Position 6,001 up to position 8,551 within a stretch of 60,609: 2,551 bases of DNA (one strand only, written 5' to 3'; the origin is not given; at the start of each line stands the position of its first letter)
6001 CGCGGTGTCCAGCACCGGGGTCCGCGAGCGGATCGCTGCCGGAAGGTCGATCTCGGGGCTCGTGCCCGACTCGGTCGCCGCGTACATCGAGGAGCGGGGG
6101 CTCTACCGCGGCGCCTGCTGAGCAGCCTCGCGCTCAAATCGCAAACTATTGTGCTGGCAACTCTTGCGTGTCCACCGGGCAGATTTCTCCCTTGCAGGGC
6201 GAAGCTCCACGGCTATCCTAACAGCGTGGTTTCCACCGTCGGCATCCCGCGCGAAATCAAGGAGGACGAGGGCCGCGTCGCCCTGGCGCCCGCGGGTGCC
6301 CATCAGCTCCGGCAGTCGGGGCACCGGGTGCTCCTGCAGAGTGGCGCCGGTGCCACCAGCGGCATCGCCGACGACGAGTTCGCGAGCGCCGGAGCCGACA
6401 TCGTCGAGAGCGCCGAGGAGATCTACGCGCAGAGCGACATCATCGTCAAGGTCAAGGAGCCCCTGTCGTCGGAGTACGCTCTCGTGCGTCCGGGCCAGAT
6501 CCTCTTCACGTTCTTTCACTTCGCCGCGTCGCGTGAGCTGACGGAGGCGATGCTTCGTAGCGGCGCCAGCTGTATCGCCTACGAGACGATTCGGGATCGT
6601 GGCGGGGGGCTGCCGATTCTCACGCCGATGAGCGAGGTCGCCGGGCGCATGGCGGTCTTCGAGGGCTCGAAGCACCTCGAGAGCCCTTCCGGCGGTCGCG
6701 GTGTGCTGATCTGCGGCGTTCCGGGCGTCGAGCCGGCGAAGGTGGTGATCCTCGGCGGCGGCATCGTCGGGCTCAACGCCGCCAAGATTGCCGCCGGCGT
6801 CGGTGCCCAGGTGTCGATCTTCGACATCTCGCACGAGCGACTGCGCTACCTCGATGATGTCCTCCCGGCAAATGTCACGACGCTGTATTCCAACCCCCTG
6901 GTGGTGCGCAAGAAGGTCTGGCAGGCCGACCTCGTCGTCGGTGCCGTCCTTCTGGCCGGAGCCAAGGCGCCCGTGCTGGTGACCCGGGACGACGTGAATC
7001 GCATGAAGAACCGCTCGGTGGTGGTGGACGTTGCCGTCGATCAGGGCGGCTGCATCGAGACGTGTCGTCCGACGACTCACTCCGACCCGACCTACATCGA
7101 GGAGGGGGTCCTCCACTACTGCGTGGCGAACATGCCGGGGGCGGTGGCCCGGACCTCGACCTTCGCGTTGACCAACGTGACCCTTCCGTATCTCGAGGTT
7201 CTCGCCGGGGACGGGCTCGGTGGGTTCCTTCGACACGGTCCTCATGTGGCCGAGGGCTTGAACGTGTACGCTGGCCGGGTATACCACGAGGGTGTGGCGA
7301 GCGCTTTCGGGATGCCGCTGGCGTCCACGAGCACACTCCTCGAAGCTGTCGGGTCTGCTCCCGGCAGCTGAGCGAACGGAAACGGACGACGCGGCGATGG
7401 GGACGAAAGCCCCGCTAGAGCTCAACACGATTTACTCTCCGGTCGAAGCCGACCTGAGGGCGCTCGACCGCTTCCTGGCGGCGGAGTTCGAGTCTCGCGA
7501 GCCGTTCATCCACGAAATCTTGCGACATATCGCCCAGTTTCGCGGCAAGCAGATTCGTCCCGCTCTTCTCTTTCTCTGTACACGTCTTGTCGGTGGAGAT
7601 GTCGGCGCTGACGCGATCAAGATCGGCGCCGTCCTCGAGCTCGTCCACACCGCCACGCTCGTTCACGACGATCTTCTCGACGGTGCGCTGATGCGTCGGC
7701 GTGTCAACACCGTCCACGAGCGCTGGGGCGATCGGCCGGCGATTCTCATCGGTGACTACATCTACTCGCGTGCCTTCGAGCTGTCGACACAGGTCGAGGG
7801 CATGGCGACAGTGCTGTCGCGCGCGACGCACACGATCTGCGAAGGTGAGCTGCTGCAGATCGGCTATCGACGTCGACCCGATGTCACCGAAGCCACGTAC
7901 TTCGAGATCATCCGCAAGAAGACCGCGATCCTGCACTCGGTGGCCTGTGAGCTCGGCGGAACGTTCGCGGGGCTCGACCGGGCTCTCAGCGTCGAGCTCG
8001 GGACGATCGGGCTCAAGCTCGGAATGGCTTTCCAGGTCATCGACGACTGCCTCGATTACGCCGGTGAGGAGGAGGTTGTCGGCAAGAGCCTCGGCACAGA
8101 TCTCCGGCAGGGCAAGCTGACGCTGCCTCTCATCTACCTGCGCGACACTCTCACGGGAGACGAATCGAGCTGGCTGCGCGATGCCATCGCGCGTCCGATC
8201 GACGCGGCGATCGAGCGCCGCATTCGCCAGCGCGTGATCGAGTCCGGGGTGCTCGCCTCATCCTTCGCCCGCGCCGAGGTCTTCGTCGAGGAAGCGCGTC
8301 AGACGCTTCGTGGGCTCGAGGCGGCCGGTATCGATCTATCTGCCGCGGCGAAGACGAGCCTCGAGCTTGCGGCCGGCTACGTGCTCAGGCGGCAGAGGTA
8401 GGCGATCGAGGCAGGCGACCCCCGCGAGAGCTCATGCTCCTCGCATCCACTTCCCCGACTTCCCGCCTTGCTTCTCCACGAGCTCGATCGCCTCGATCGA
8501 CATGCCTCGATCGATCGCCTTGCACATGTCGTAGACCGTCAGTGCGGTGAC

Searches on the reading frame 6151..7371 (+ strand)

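Call 27: search_protein_families(library=pfam, proteins=[window:6151-7371:+], max_evalue=0.00001)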
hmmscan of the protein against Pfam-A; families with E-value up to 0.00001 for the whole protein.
window:6151-7371:+ (406 aa): 2 families
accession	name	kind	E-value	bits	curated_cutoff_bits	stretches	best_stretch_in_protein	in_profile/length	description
PF01262.27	AlaDh_PNT_C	-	4.8e-82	275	23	1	168-379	1-213/214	Alanine dehydrogenase/PNT, C-terminal domain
PF05222.21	AlaDh_PNT_N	-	1.4e-46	158.5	30.4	1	31-164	1-136/136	Alanine dehydrogenase/PNT, N-terminal domain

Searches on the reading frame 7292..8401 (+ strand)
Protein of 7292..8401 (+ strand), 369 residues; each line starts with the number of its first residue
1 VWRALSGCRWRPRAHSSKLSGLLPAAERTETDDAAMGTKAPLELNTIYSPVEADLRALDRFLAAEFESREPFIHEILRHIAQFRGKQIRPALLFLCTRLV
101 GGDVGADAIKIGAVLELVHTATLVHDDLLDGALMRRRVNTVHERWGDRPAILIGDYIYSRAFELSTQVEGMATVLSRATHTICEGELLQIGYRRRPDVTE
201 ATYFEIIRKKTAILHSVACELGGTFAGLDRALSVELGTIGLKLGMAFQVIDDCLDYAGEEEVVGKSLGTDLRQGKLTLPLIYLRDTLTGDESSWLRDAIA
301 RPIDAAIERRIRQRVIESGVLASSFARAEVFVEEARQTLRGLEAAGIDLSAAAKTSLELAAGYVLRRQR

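Call 27: search_protein_families(library=pfam, proteins=[window:7292-8401:+], max_evalue=0.00001)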
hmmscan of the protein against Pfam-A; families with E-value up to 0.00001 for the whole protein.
window:7292-8401:+ (369 aa): 1 family
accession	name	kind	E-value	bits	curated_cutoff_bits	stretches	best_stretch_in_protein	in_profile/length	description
PF00348.22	polyprenyl_synt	-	3.9e-63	213.4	27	1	71-301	2-236/251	Polyprenyl synthetase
